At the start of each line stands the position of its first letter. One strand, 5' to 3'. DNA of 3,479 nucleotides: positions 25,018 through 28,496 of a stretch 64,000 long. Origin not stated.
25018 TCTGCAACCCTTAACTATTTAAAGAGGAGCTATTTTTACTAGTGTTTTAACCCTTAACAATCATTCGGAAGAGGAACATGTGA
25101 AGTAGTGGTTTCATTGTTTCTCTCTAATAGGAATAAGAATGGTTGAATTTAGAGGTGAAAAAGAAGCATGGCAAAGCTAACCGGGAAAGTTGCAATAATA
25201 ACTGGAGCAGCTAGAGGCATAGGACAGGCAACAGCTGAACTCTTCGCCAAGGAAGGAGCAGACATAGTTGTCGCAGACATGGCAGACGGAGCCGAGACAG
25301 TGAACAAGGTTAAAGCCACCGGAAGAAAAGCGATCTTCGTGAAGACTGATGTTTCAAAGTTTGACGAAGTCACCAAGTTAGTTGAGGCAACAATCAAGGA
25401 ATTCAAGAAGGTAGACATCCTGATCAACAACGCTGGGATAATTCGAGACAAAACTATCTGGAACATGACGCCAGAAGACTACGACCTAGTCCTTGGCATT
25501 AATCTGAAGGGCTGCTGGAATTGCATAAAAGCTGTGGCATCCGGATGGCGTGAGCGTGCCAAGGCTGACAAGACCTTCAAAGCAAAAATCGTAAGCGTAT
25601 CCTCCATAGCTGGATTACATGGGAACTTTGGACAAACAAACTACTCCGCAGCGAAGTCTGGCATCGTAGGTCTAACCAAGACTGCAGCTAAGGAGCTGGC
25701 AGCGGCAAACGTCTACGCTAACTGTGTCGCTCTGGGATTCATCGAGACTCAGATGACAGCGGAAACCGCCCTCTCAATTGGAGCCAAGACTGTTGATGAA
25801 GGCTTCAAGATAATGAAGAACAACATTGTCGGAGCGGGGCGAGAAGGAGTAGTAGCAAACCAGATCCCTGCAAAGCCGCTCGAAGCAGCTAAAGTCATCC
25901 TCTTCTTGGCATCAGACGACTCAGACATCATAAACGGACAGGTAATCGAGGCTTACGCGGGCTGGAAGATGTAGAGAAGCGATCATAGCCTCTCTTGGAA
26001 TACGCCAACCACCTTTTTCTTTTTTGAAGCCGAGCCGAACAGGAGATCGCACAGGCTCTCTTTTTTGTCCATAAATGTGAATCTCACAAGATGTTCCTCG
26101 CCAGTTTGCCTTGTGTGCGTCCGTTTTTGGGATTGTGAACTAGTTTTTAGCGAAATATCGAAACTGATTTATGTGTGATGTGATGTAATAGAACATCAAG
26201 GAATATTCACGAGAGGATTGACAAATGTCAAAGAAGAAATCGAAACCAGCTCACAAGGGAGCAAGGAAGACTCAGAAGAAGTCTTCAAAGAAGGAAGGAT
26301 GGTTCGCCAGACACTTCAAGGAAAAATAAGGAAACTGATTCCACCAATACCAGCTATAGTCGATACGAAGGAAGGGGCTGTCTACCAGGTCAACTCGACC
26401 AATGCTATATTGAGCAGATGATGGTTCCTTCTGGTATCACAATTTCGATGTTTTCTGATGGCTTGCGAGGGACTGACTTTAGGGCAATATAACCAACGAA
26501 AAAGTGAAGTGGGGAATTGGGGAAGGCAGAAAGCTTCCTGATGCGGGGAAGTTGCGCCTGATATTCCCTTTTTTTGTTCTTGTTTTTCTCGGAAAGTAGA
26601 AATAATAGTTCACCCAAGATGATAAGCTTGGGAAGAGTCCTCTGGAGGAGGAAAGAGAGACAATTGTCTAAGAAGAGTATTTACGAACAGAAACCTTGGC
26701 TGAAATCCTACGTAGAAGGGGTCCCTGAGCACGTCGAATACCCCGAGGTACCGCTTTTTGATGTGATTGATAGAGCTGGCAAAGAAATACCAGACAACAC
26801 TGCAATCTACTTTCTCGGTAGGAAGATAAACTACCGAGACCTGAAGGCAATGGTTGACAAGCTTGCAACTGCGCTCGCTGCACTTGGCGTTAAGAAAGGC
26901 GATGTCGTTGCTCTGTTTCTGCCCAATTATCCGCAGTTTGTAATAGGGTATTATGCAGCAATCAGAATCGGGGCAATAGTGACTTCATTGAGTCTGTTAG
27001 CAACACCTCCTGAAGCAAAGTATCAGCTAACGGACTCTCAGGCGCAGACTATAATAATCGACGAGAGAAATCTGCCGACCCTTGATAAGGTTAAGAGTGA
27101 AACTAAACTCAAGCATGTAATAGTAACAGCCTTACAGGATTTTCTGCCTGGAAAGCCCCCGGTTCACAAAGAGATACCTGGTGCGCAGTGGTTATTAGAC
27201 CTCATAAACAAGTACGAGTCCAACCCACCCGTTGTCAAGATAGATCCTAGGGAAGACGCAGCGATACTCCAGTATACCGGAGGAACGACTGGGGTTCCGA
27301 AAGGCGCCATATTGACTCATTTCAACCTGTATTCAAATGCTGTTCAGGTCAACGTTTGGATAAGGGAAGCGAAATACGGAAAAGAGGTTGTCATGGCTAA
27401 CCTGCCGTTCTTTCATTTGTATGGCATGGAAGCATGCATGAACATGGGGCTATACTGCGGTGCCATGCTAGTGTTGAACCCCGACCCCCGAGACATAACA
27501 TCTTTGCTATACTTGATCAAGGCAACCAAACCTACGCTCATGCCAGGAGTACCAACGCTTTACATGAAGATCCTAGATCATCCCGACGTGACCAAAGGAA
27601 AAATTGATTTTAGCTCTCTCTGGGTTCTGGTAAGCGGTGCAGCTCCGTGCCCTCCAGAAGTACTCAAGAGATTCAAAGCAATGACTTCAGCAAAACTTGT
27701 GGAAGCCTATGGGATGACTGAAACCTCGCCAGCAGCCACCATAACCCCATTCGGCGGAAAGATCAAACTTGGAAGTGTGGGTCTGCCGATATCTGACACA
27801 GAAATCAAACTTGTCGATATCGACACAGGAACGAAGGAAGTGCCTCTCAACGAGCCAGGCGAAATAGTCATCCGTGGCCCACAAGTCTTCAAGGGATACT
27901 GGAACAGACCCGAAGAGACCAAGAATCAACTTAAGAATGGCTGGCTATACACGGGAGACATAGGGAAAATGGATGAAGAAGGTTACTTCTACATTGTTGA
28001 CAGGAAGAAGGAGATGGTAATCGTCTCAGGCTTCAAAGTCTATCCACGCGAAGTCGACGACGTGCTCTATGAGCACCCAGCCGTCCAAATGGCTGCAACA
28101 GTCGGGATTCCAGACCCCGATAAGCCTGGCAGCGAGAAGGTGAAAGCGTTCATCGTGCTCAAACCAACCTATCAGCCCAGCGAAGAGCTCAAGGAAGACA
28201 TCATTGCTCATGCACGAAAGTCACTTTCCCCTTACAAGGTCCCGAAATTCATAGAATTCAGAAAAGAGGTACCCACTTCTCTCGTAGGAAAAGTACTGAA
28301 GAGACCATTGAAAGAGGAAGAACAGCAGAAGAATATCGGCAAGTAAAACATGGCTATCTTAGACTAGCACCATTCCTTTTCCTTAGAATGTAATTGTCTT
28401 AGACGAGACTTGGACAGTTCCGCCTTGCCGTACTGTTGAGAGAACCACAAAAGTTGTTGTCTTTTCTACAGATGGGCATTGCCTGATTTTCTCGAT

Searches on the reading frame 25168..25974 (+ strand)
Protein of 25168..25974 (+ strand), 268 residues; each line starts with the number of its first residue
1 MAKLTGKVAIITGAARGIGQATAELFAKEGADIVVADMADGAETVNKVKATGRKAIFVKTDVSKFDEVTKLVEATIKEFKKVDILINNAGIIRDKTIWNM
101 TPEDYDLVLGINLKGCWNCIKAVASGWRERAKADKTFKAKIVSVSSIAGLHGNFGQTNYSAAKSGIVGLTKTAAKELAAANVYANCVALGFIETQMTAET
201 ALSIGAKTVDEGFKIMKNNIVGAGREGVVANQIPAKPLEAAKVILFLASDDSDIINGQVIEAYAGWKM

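Call 16: search_protein_families(library=pfam, proteins=[window:25168-25974:+], max_evalue=0.1)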
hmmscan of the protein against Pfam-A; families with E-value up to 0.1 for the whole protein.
window:25168-25974:+ (268 aa): 4 families
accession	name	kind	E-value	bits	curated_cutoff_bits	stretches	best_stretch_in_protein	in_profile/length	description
PF00106.31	adh_short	-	5.2e-51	173.3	26.6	1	7-200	1-190/195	short chain dehydrogenase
PF13561.12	adh_short_C2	-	5.8e-46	157.4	27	1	13-265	1-234/236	Enoyl-(Acyl carrier protein) reductase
PF08659.16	KR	-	6e-21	75.6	22.6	1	9-172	3-162/180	KR domain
PF01370.27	Epimerase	-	2.8e-05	24.1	20.9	1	10-124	2-103/240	NAD dependent epimerase/dehydratase family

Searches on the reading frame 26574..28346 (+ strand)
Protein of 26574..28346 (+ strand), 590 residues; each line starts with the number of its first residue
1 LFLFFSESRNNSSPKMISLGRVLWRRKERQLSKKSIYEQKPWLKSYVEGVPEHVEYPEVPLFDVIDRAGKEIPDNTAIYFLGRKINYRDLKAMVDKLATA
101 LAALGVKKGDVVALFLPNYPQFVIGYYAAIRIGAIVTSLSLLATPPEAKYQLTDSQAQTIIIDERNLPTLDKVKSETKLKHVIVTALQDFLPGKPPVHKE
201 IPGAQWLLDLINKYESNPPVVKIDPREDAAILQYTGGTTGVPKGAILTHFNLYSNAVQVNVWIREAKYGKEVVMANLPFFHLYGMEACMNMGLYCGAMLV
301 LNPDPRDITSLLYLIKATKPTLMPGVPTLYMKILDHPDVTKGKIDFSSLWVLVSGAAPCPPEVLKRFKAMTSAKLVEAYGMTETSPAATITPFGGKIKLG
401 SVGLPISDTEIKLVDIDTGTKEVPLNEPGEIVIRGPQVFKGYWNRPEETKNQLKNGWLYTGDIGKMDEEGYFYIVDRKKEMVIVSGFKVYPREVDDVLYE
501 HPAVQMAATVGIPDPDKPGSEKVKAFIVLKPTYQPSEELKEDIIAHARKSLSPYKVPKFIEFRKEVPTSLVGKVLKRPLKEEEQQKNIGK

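Call 16: search_protein_families(library=pfam, proteins=[window:26574-28346:+], max_evalue=0.1)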
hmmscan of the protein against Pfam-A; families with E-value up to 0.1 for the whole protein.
window:26574-28346:+ (590 aa): 2 families
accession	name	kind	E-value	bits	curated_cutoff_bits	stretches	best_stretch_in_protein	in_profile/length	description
PF00501.34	AMP-binding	-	8.7e-96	321.5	29.9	1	67-443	3-384/384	AMP-binding enzyme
PF13193.12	AMP-binding_C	-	1.3e-16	61.7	24.5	1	493-573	1-76/76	AMP-binding enzyme C-terminal domain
